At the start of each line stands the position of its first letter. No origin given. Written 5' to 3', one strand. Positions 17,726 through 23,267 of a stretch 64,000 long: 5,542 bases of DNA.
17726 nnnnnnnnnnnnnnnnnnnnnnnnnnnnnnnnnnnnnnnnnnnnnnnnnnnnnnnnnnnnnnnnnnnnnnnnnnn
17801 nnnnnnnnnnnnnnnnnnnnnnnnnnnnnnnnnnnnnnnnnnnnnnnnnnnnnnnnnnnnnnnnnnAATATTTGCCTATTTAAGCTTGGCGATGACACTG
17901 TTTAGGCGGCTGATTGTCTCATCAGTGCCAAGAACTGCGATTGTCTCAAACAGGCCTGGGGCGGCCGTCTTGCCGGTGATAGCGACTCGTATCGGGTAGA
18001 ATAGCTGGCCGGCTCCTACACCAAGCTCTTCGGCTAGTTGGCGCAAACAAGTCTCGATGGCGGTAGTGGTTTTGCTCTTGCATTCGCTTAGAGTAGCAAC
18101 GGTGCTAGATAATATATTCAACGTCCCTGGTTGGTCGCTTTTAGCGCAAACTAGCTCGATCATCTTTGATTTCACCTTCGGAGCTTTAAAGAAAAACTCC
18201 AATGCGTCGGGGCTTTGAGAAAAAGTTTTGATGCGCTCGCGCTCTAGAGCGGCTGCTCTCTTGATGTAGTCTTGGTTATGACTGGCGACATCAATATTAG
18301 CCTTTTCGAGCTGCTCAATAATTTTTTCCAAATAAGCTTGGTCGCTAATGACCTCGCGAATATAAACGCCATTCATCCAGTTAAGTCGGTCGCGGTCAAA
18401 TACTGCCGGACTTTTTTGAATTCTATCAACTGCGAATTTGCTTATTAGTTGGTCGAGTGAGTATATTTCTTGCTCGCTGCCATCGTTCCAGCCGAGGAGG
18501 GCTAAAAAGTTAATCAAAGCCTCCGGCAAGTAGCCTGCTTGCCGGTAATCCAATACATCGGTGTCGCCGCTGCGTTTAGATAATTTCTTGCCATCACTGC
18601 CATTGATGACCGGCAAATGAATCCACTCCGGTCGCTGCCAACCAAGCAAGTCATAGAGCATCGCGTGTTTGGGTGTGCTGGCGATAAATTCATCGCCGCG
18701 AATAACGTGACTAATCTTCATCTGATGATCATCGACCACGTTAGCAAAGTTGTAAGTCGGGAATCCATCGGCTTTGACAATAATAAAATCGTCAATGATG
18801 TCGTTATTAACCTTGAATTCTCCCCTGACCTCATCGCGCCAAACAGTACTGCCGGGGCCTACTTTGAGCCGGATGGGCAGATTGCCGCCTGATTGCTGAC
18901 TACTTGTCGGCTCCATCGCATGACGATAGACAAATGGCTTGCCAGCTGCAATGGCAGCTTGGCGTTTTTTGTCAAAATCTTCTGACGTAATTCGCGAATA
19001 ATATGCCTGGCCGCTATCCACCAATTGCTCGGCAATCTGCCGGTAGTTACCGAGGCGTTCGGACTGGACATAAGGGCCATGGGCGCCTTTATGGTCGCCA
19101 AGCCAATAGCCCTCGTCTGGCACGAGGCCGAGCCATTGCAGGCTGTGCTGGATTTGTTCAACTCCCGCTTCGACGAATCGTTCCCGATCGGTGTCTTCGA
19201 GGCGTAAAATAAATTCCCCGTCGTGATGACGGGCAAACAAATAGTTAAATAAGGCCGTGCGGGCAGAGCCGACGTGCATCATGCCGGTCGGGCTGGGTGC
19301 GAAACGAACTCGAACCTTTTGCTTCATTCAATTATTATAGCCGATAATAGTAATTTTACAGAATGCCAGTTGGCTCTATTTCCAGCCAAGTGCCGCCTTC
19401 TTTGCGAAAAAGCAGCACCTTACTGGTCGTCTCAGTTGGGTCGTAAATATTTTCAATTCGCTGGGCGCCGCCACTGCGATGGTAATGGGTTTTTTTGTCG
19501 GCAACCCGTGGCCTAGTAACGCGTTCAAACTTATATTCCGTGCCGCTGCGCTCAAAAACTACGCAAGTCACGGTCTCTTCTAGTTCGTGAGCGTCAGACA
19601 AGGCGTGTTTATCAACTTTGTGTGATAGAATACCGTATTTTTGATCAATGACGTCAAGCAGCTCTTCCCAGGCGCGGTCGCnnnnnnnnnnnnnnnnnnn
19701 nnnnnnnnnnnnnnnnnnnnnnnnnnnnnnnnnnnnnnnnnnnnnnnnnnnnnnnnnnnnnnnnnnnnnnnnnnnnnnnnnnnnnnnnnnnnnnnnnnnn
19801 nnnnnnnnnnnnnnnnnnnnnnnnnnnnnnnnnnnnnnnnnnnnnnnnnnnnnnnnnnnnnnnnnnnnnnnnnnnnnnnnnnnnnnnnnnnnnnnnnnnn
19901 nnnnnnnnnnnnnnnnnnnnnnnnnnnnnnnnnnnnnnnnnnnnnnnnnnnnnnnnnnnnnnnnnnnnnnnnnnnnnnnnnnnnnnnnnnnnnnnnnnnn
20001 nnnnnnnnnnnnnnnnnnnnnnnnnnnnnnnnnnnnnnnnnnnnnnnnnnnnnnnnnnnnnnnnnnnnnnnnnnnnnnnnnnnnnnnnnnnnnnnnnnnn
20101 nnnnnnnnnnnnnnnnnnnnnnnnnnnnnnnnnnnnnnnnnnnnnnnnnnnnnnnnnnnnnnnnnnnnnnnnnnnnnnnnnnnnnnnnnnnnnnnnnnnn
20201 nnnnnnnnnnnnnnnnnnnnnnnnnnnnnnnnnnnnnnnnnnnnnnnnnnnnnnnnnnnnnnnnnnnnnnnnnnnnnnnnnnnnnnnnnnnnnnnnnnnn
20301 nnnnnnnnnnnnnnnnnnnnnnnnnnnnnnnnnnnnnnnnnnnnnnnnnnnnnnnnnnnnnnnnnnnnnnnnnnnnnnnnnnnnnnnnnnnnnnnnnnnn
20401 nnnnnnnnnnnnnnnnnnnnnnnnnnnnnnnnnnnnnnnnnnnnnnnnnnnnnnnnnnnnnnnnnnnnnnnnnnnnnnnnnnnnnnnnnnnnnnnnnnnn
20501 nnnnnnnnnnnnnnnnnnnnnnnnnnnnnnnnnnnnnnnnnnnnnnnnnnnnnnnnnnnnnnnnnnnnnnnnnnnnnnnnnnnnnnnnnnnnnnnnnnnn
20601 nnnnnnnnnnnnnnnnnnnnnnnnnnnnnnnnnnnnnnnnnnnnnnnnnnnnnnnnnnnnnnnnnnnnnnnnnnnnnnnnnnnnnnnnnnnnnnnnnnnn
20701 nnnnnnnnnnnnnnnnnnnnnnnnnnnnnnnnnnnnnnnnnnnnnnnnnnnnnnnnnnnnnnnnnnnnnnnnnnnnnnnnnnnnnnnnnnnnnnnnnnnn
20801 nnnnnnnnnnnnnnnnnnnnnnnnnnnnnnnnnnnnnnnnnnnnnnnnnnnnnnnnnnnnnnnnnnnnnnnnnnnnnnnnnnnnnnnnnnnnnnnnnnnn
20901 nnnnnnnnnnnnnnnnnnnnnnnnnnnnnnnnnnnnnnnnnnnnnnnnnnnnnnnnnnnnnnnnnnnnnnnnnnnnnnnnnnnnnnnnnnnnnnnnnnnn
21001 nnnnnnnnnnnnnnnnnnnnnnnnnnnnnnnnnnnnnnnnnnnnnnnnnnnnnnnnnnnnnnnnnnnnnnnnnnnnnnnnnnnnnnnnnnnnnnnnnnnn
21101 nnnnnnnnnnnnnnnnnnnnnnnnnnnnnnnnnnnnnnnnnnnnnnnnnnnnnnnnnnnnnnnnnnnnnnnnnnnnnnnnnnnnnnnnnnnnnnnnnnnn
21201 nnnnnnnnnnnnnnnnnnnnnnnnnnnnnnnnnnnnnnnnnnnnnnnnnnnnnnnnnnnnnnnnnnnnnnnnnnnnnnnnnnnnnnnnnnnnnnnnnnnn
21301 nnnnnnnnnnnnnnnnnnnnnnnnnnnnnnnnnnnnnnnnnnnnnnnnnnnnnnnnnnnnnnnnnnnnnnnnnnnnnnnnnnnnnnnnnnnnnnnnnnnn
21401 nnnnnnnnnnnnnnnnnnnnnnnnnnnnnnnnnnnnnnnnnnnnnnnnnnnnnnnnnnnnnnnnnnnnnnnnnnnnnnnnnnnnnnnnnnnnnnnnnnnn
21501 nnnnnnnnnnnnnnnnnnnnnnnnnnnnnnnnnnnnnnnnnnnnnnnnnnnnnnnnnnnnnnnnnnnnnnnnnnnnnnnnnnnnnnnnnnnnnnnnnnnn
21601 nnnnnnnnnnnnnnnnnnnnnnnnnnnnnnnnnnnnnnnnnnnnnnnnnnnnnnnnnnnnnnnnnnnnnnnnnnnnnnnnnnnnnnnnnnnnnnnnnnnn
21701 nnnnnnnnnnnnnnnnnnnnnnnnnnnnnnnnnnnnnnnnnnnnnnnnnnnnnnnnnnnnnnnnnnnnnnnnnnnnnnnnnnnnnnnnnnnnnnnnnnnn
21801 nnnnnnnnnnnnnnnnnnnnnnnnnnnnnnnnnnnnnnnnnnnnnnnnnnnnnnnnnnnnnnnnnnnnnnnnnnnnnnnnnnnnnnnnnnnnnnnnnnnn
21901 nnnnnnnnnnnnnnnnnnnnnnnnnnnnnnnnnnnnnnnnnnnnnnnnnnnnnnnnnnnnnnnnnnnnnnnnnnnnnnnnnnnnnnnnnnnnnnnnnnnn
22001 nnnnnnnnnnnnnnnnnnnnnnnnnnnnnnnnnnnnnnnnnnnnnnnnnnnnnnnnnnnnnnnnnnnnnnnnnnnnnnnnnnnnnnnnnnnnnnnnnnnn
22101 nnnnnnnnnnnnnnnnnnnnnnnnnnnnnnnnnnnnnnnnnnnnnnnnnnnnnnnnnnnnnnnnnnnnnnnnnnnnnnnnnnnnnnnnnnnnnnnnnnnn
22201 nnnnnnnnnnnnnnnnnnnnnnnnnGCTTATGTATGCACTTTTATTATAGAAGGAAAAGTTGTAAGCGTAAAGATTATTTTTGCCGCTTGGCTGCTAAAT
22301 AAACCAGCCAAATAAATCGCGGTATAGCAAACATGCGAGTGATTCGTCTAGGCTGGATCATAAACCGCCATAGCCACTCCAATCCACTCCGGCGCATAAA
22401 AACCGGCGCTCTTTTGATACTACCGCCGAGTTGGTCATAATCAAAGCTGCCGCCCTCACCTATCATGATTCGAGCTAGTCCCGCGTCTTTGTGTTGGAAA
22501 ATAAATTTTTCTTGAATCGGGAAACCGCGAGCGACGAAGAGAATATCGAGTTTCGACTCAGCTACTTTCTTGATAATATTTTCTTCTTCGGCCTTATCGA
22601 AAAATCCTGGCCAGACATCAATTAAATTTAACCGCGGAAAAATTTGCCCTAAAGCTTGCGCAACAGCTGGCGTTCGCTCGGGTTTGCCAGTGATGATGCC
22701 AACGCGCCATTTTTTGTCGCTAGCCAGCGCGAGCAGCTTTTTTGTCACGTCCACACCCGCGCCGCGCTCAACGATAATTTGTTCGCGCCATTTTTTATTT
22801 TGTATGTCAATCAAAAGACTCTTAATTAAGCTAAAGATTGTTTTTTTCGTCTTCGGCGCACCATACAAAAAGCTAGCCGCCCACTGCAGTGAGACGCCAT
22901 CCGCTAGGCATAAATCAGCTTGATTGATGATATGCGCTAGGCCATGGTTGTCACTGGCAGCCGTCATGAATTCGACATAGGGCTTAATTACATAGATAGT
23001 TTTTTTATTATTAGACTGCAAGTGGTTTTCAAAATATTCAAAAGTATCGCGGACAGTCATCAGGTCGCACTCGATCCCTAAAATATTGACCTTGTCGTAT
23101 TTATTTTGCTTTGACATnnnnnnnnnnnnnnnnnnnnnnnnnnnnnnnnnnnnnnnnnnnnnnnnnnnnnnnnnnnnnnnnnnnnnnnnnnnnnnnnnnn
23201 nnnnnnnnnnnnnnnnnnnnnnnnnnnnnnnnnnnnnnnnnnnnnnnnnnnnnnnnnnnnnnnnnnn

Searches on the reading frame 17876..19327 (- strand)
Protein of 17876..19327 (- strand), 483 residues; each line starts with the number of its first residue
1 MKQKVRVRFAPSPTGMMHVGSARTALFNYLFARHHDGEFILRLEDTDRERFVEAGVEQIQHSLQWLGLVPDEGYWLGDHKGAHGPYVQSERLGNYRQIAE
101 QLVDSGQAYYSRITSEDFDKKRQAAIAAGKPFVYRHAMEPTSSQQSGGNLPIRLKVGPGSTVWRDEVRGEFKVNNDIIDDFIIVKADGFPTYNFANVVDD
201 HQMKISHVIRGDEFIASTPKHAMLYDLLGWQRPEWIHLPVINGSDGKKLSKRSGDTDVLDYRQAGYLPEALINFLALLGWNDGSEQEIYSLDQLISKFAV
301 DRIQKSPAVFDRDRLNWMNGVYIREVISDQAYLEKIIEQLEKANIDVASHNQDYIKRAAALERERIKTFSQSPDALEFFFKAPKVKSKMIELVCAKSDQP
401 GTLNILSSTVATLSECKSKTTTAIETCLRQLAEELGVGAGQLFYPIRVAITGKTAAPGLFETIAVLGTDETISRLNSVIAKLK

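Call 66: search_protein_families(library=pfam, proteins=[window:17876-19327:-], max_evalue=0.00001)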
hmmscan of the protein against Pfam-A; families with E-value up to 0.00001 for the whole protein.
window:17876-19327:- (483 aa): 2 families
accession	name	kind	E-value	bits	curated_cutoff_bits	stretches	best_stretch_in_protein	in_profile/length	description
PF00749.27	tRNA-synt_1c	-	8.5e-93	311.1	23.4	1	4-317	1-314/314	tRNA synthetases class I (E and Q), catalytic domain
PF19269.4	Anticodon_2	-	4.4e-32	111.9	23.6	1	338-479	4-141/141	Anticodon binding domain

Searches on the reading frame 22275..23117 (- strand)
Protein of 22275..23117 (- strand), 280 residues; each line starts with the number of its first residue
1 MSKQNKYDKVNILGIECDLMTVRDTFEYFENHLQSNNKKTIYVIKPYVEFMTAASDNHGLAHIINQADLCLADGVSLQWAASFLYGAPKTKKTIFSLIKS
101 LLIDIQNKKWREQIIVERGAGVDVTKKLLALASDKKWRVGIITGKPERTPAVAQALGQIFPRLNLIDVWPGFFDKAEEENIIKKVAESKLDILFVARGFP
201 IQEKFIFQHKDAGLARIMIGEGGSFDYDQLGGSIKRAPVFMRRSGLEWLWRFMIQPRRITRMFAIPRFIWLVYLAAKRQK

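Call 79: search_protein_families(library=pfam, proteins=[window:22275-23117:-], max_evalue=0.00001)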
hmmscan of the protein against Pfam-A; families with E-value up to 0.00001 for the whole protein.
window:22275-23117:- (280 aa): 1 family
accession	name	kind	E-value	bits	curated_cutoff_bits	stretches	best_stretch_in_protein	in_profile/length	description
PF03808.19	Glyco_tran_WecG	-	9.5e-43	146.3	27.4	1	112-262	19-167/168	Glycosyl transferase WecG/TagA/CpsF family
